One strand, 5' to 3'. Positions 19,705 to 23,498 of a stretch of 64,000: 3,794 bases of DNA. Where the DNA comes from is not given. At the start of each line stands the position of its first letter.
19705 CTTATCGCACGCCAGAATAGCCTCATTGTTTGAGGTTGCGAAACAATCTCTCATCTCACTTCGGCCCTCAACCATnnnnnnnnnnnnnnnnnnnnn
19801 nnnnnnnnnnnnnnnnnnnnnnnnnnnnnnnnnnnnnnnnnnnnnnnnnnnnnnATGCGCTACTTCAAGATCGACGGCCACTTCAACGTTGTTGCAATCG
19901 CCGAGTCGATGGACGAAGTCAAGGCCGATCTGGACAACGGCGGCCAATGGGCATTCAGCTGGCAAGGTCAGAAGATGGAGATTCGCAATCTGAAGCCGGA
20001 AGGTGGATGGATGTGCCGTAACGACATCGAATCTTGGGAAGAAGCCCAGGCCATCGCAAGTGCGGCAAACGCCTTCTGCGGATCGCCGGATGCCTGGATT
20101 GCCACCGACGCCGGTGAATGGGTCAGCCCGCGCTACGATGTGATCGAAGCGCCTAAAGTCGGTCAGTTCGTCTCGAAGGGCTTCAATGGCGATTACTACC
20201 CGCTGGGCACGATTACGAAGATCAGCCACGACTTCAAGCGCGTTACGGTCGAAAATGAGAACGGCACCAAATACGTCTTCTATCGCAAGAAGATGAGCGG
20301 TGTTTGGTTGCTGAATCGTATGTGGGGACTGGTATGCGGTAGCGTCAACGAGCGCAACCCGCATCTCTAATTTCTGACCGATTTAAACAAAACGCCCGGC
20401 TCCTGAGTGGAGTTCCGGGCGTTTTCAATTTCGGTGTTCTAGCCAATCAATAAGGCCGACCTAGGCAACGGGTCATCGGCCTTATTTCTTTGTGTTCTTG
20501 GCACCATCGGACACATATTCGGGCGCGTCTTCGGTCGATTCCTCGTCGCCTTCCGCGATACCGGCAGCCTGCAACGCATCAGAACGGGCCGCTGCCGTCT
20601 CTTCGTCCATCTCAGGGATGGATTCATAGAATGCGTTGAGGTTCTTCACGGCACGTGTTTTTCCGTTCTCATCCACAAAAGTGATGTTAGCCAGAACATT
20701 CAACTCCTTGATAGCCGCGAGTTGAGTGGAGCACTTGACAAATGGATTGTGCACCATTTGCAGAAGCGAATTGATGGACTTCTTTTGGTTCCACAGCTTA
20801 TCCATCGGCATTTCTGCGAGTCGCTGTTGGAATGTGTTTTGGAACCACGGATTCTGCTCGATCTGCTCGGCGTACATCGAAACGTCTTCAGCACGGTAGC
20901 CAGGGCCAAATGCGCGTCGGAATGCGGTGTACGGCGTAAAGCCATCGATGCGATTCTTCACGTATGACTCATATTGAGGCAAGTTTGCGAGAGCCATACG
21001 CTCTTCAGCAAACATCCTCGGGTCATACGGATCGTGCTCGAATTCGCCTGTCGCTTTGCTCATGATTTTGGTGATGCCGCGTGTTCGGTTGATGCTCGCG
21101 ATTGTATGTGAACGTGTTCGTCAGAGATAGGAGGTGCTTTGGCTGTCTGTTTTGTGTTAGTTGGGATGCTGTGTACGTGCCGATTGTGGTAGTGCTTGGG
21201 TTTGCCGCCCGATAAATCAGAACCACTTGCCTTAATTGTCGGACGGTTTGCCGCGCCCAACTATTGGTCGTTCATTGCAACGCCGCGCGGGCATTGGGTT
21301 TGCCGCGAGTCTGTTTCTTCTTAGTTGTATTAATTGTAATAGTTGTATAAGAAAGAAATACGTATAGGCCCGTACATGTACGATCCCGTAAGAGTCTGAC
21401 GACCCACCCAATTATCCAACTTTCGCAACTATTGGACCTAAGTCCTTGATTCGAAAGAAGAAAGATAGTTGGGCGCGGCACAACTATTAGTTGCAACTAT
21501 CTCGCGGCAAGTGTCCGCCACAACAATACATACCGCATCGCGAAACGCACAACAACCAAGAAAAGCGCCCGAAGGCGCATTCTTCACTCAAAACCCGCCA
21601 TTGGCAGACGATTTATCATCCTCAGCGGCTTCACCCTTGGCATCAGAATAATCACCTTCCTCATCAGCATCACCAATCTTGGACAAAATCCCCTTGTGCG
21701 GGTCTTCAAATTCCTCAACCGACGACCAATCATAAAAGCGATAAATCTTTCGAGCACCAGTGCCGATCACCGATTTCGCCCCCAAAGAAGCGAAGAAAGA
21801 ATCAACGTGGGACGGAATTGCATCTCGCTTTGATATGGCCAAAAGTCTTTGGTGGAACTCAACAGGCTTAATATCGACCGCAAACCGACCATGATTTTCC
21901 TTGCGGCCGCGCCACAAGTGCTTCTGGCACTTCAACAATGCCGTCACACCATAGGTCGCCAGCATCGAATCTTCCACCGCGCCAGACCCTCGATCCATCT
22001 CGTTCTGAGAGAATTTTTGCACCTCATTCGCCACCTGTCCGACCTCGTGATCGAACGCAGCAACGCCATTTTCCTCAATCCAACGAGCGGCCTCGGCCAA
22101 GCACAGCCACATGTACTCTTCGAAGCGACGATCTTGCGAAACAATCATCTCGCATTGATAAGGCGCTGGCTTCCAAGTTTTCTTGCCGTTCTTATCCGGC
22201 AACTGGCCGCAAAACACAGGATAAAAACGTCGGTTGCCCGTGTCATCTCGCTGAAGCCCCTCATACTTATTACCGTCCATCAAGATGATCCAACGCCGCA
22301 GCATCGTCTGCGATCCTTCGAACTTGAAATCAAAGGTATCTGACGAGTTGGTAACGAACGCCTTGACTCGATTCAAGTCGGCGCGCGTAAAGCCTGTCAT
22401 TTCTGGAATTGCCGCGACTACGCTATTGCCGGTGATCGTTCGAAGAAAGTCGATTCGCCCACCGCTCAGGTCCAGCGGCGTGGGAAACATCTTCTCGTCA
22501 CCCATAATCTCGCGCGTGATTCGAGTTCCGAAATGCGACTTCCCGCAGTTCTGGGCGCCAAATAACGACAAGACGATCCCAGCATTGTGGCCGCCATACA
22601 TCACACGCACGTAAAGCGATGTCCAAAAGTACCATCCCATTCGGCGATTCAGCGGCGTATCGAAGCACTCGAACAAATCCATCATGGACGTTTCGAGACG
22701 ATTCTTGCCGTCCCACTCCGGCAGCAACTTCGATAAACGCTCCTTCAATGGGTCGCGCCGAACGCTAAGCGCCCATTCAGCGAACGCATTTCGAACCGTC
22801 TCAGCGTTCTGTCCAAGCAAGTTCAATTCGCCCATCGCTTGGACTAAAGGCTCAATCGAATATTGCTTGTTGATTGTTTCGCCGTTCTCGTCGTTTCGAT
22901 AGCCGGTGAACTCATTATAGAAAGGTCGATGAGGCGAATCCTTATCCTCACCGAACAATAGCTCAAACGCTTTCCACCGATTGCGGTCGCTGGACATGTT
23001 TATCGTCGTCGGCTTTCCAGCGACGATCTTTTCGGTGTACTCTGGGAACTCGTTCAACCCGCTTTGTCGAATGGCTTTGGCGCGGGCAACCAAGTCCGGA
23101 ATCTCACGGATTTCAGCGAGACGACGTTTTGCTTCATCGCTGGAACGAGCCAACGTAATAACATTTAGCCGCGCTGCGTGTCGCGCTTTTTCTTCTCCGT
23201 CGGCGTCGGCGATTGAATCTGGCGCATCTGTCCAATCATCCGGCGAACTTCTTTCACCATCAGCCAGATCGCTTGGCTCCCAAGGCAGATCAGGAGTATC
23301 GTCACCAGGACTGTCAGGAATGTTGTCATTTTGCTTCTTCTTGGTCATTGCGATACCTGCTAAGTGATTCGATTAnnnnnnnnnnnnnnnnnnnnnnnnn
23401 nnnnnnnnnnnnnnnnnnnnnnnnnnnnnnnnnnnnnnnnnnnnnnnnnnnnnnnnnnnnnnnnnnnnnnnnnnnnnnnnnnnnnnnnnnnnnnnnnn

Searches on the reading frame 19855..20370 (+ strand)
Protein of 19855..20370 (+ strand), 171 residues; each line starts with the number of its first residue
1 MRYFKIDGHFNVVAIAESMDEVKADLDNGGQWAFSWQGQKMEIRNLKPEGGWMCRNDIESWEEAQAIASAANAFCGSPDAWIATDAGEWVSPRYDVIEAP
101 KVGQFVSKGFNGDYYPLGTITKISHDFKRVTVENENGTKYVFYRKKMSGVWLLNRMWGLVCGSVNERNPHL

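Call 11: search_protein_families(library=phrogs, proteins=[window:19855-20370:+], max_evalue=0.01)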
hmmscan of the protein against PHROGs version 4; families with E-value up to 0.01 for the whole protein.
window:19855-20370:+ (171 aa): 1 family
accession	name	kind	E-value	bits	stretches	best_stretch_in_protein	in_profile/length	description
phrog_9742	-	unknown function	2.5e-31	109.3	1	54-169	31-137/139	-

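Call 12: search_protein_families(library=pfam, proteins=[window:19855-20370:+], max_evalue=0.01)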
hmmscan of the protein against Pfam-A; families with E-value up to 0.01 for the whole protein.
window:19855-20370:+ (171 aa): 0 families

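Call 14: search_dna_similar(query=window:19855-20370:+, collection=phages, mode=protein, max_rows=30)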
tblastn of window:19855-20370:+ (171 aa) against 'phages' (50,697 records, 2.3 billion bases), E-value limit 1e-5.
Records with a match: 73; places in all: 73; records where one place covers at least 80% of the query: 1.
Best place of each record, by identity: <60% 73.
By first word of the organism name: Vibrio 52; Aeromonas 14; Brevundimonas 5; Luteibacter 1; Dinoroseobacter 1.
By host as written in the record: - 21; Aeromonas salmonicida 7; Aeromonas hydrophila 5; Vibrio sp. 4; Vibrio parahaemolyticus 4; Vibrio alginolyticus NBRC 15630 = ATCC 17749 3; Vibrio natriegens HER1138 2; Vibrio alginolyticus CECT 521 2; and 19 more.
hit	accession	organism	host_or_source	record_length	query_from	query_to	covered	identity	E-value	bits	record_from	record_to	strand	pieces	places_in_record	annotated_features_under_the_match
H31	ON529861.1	Luteibacter phage vB_LflM-Pluto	Luteibacter sp. EIF3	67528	1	169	99%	33.7%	4e-19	89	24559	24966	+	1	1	hypothetical protein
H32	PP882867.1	Dinoroseobacter phage vB_DshS_R26L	Dinoroseobacter shibae DFL12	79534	52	171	70%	44.2%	6e-17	83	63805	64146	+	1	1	hypothetical protein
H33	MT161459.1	Aeromonas phage Ahp1_CNU-2021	Aeromonas hydrophila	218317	53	171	70%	42.9%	2e-20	92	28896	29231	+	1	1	hypothetical protein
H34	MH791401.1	Aeromonas phage AsFcp_2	Aeromonas salmonicida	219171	82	171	53%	54.4%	2e-22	98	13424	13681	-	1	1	hypothetical protein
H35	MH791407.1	Aeromonas phage AsFcp_4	Aeromonas salmonicida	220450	82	171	53%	54.4%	2e-22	98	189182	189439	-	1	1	hypothetical protein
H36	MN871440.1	Aeromonas phage AsFcp_1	Aeromonas salmonicida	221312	82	171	53%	54.4%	2e-22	98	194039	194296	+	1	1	record has no annotation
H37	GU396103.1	Aeromonas phage PX29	Aeromonas salmonicida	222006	82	171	53%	54.4%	2e-22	98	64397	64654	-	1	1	conserved hypothetical protein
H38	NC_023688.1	Aeromonas phage PX29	Aeromonas salmonicida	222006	82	171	53%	54.4%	2e-22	98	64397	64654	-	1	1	hypothetical protein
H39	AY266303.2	Aeromonas phage Aeh1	Aeromonas hydrophila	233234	82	171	53%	53.3%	3e-21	95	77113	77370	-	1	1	hypothetical protein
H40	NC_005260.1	Aeromonas phage Aeh1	Aeromonas hydrophila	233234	82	171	53%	53.3%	3e-21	95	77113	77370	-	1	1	hypothetical protein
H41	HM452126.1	Aeromonas phage phiAS5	Aeromonas salmonicida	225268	79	171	54%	50.5%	1e-22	99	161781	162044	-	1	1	hypothetical protein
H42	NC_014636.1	Aeromonas phage phiAS5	Aeromonas salmonicida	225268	79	171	54%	50.5%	1e-22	99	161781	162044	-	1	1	hypothetical protein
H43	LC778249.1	Aeromonas phage phiWae14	urban sewage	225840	79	171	54%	50.5%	1e-22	99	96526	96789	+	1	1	hypothetical protein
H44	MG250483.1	Aeromonas phage Ah1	Aeromonas hydrophila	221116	82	171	53%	52.2%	2e-21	95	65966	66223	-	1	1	hypothetical protein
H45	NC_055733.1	Aeromonas phage Ah1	Aeromonas hydrophila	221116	82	171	53%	52.2%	2e-21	95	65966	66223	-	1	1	hypothetical protein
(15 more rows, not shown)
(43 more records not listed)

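Call 15: get_annotated_region(hit=H31, flank=5000)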
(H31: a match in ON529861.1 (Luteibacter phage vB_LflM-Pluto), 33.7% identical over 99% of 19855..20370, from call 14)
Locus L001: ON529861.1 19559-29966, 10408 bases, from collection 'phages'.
description: Luteibacter phage vB_LflM-Pluto, complete genome.
organism: Luteibacter phage vB_LflM-Pluto (NCBI taxid 2948611)
taxonomy: Viruses; Duplodnaviria; Heunggongvirae; Uroviricota; Caudoviricetes
host: Luteibacter sp. EIF3; source: sewage; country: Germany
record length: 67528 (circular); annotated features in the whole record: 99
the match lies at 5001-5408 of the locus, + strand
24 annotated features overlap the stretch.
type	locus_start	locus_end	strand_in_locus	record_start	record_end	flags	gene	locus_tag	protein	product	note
CDS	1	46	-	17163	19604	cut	-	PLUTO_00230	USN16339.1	inorganic pyrophosphatase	-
CDS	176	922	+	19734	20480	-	-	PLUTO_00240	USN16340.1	hypothetical protein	-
CDS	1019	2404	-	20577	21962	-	-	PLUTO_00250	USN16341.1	terminase large subunit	-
CDS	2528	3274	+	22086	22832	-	-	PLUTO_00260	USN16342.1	hypothetical protein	-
CDS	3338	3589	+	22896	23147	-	-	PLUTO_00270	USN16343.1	hypothetical protein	-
CDS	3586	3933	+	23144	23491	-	-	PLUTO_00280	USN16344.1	hypothetical protein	-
CDS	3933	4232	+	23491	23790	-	-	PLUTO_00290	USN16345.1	NTP pyrophosphohydrolase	-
CDS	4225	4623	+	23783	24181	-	-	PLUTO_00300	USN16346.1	hypothetical protein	-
CDS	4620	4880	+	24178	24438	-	-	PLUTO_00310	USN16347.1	hypothetical protein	-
CDS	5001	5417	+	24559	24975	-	-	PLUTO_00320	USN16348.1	hypothetical protein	-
CDS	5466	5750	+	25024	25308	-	-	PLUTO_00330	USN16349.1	hypothetical protein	-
CDS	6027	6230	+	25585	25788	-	-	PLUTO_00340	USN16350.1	hypothetical protein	-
CDS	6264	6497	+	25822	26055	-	-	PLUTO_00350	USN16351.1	hypothetical protein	-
CDS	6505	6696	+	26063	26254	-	-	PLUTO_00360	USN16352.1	hypothetical protein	-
CDS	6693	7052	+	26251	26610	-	-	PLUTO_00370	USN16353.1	hypothetical protein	-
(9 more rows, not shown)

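Call 16: find_related_loci(query=window:19855-20370:+, collection=viral_contigs, flank=6000)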
Query window:19855-20370:+ (171 aa) in viral_contigs; peptide patterns used: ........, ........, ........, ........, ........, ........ (x = any residue, [..] = any of these).
4 stretches matched a pattern; 2 encode a relative of the query (tblastn E <= 1e-3); 2 distinct loci.
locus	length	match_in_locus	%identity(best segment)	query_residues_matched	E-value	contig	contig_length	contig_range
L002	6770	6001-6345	44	51-171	3e-26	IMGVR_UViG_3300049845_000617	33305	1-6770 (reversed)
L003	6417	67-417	45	42-169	1e-24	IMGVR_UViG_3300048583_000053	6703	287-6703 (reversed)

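Call 18: find_encoding_contigs(protein=window:19855-20370:+, flank=3000, max_places=10)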
Protein window:19855-20370:+ (171 aa): 1 contig read that carries it; 1 place shown.
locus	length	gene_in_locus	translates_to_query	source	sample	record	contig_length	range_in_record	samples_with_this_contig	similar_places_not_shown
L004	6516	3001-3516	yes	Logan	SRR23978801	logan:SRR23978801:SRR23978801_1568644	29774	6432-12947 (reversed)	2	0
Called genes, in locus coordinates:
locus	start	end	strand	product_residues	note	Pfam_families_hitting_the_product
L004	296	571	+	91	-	-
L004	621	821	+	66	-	-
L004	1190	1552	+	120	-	-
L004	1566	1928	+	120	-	-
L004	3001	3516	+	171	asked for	-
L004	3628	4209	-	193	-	-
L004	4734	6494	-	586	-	PF05272:VapE-like_dom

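Call 26: find_homologous_proteins(query=window:19855-20370:+, max_evalue=1e-10)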
Query window:19855-20370:+ (171 aa): 178 proteins with E <= 1e-10 among 206 candidates; the best 120 are listed.
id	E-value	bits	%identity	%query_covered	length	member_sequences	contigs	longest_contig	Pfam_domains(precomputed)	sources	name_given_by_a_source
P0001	3.8e-116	403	100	100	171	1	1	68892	-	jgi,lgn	jgi:hypothetical protein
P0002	5.3e-48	181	51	100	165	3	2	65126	-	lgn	-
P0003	2.8e-35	140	49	100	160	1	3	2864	-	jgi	jgi:hypothetical protein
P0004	1.9e-33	134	47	100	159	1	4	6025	-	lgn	-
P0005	4.0e-33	133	49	100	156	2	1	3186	-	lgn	-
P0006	2.1e-32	130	45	100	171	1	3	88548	-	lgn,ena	-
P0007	1.7e-31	127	52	71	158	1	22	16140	-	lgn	-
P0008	4.1e-29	120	41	100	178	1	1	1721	-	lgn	-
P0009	6.0e-29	119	41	100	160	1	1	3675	-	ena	-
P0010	7.2e-29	119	51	71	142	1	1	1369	-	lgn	-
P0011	1.1e-28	118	50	73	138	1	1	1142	-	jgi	-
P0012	3.2e-28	117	49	78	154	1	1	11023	-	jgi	-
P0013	5.6e-28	116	39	100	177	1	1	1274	-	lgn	-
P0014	8.2e-28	115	51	71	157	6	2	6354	-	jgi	-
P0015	8.7e-28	115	50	72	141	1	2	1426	-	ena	-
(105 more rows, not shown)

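Call 27: find_encoding_contigs(protein=P0002, flank=6000, max_places=4)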
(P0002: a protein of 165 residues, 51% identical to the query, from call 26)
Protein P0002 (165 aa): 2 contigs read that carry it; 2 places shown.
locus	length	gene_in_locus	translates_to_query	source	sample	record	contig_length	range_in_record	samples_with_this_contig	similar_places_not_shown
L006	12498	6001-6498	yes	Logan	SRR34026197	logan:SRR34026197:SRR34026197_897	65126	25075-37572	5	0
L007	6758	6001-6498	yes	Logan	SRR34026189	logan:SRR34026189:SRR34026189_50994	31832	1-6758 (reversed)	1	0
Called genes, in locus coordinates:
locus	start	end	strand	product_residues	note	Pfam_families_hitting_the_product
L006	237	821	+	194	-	PF07453:NUMOD1 (faint), PF00376:MerR (weak), PF12728:HTH_17 (weak), PF13411:MerR_1 (faint)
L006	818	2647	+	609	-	-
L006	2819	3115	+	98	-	PF24043:DUF7352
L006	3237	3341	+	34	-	-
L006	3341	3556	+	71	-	-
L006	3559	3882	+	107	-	PF12961:DUF3850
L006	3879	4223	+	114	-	-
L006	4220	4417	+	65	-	-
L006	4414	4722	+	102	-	-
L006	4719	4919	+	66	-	-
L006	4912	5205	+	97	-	-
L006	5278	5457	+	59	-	-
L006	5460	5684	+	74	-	-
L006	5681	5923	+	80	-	-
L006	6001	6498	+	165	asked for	-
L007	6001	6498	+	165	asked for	-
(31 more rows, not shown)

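Call 28: find_encoding_contigs(protein=P0006, flank=6000, max_places=4)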
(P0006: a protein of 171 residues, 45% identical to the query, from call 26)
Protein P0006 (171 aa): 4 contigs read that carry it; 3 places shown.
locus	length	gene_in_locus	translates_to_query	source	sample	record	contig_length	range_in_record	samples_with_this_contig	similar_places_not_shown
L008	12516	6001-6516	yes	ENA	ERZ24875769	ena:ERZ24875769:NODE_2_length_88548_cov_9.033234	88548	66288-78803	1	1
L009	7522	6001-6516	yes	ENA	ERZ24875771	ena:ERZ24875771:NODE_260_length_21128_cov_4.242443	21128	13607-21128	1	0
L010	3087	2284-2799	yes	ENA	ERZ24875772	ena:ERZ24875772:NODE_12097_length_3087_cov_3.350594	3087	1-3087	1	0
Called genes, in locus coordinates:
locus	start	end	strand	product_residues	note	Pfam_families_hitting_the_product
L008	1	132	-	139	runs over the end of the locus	-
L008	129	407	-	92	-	-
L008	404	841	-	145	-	-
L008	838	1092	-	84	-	-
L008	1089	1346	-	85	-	-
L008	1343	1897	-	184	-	PF13876:Phage_gp49_66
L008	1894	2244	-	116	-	PF21825:Sequestin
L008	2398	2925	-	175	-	PF18894:PhageMetallopep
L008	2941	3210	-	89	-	-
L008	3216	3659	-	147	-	-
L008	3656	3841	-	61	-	-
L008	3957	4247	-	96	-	-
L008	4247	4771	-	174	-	-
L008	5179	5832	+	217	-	-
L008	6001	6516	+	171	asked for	-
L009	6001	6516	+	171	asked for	-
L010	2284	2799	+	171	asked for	-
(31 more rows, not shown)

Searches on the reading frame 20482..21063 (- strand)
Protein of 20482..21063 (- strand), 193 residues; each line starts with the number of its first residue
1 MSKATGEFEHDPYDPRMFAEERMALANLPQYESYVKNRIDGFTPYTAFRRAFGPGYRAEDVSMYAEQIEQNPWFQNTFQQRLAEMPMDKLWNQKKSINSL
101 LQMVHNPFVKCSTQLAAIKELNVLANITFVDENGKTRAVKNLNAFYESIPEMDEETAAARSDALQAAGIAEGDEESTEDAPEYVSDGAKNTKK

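Call 11: search_protein_families(library=phrogs, proteins=[window:20482-21063:-], max_evalue=0.01)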
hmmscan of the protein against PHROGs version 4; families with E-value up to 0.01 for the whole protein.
window:20482-21063:- (193 aa): 1 family
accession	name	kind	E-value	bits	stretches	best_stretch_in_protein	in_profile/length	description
phrog_4783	-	unknown function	8.3e-41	141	1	14-175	12-171/189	-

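Call 12: search_protein_families(library=pfam, proteins=[window:20482-21063:-], max_evalue=0.01)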
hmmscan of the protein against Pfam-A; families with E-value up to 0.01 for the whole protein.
window:20482-21063:- (193 aa): 0 families

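Call 19: find_encoding_contigs(protein=window:20482-21063:-, flank=4000, max_places=10)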
Protein window:20482-21063:- (193 aa): 1 contig read that carries it; 1 place shown.
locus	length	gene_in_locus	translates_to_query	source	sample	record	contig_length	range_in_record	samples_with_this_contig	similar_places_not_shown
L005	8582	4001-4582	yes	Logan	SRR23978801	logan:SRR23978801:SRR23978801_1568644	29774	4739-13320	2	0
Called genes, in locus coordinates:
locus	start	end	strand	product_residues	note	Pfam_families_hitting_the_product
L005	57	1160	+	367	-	PF16793:RepB_primase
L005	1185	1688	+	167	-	-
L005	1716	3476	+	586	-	PF05272:VapE-like_dom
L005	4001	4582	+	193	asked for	-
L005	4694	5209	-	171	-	-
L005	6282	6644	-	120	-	-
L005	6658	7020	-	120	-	-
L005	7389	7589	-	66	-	-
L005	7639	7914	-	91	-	-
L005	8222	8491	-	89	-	-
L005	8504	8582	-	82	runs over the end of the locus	-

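Call 33: find_related_loci(query=window:20482-21063:-, collection=viral_contigs, flank=6000)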
Query window:20482-21063:- (193 aa) in viral_contigs; peptide patterns used: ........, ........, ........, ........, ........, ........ (x = any residue, [..] = any of these).
1 stretches matched a pattern, but none encodes a relative of the query by tblastn (E <= 1e-3).

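Call 34: find_homologous_proteins(query=window:20482-21063:-, max_evalue=1e-20)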
Query window:20482-21063:- (193 aa): 6 proteins with E <= 1e-20 among 132 candidates.
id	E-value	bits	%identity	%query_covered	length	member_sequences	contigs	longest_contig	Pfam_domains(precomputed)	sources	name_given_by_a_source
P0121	2.3e-124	430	100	100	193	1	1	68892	-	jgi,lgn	jgi:hypothetical protein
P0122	7.8e-61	223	62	85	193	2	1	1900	-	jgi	jgi:hypothetical protein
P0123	6.3e-57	210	57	90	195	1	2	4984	-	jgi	jgi:hypothetical protein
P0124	7.9e-56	207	59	84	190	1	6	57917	-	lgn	-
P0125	1.4e-54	203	55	90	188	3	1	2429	-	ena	-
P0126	2.8e-54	202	54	94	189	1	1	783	-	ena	-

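Call 35: find_encoding_contigs(protein=P0124, flank=8000, max_places=6)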
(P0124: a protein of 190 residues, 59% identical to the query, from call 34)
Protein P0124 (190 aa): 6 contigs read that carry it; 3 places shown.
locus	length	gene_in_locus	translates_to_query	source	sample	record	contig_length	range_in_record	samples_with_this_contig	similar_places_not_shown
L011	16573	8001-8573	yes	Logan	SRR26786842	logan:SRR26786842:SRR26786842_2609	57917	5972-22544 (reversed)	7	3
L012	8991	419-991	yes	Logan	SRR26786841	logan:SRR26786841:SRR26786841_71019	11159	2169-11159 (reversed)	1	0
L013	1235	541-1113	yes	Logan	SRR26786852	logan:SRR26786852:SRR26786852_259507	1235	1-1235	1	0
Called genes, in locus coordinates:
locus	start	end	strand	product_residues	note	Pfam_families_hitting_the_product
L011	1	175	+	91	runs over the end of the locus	-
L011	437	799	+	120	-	-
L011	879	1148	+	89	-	-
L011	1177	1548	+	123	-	-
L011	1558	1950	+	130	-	-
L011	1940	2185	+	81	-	-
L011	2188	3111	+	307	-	-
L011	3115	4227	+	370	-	-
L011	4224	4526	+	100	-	-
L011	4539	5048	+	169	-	-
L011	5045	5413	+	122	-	-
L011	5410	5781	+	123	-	-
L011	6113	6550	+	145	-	-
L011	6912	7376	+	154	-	-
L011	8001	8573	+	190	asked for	-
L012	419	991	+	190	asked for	-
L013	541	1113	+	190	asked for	-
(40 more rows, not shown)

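Call 36: find_encoding_contigs(protein=P0123, flank=5000, max_places=4)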
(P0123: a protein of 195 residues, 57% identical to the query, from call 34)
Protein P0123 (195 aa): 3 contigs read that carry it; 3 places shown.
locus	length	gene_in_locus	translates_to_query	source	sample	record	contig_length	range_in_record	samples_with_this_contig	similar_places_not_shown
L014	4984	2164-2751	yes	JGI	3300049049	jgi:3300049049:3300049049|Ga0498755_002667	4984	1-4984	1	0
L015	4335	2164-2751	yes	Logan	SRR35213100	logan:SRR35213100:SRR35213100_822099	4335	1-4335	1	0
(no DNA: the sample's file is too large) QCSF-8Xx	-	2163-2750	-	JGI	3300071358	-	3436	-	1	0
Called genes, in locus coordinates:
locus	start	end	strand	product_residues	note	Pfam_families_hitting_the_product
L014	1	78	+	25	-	?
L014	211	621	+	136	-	-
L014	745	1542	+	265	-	-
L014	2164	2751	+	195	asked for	-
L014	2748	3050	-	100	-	-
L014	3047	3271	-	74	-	-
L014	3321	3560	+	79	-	-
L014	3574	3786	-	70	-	-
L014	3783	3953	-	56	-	-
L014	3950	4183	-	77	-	-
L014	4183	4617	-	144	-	-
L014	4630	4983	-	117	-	?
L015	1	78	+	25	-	?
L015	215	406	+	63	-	-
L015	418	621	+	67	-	-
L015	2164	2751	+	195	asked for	-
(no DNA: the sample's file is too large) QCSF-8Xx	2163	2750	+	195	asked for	-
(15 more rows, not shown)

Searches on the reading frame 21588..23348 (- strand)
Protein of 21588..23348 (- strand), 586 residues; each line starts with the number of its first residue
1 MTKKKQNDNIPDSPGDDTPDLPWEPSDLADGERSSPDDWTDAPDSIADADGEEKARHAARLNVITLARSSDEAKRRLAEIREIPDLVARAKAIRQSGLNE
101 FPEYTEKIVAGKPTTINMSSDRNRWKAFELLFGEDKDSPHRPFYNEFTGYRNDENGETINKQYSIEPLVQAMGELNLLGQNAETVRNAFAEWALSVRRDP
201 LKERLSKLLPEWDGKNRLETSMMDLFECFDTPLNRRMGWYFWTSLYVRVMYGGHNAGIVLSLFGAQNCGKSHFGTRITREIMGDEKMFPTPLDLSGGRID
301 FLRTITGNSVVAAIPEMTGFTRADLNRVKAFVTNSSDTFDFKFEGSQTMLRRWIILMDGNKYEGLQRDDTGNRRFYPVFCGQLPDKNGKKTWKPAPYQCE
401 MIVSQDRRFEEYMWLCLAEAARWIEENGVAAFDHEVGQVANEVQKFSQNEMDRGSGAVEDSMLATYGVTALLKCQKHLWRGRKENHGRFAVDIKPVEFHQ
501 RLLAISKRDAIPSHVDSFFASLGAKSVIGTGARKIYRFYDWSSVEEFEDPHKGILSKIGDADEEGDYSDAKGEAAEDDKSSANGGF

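Call 11: search_protein_families(library=phrogs, proteins=[window:21588-23348:-], max_evalue=0.01)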
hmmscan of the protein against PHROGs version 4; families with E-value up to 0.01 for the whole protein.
window:21588-23348:- (586 aa): 6 families
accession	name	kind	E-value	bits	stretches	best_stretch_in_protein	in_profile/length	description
phrog_4630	-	DNA, RNA and nucleotide metabolism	6.2e-131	438.9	1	41-559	23-542/581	DNA primase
phrog_256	-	DNA, RNA and nucleotide metabolism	2.9e-33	116.4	1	181-455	447-694/798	DNA helicase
phrog_1313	-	DNA, RNA and nucleotide metabolism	5.4e-24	86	1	183-459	222-475/568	DNA helicase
phrog_16593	-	DNA, RNA and nucleotide metabolism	2.2e-23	83.5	1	157-387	460-685/823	DNA primase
phrog_2249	-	DNA, RNA and nucleotide metabolism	8.7e-10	38.9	1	226-405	495-669/802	DNA primase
phrog_15962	-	DNA, RNA and nucleotide metabolism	1.4e-09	37.7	1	177-394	468-686/835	DNA primase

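Call 12: search_protein_families(library=pfam, proteins=[window:21588-23348:-], max_evalue=0.01)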
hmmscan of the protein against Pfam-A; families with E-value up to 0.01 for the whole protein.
window:21588-23348:- (586 aa): 2 families
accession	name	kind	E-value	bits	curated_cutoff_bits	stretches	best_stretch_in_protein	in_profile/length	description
PF05272.17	VapE-like_dom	-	1.9e-25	90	25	1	208-380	4-167/217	Virulence-associated protein E-like domain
PF19263.5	DUF5906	-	0.0056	17.8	27.6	0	262-374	1-114/114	Family of unknown function (DUF5906)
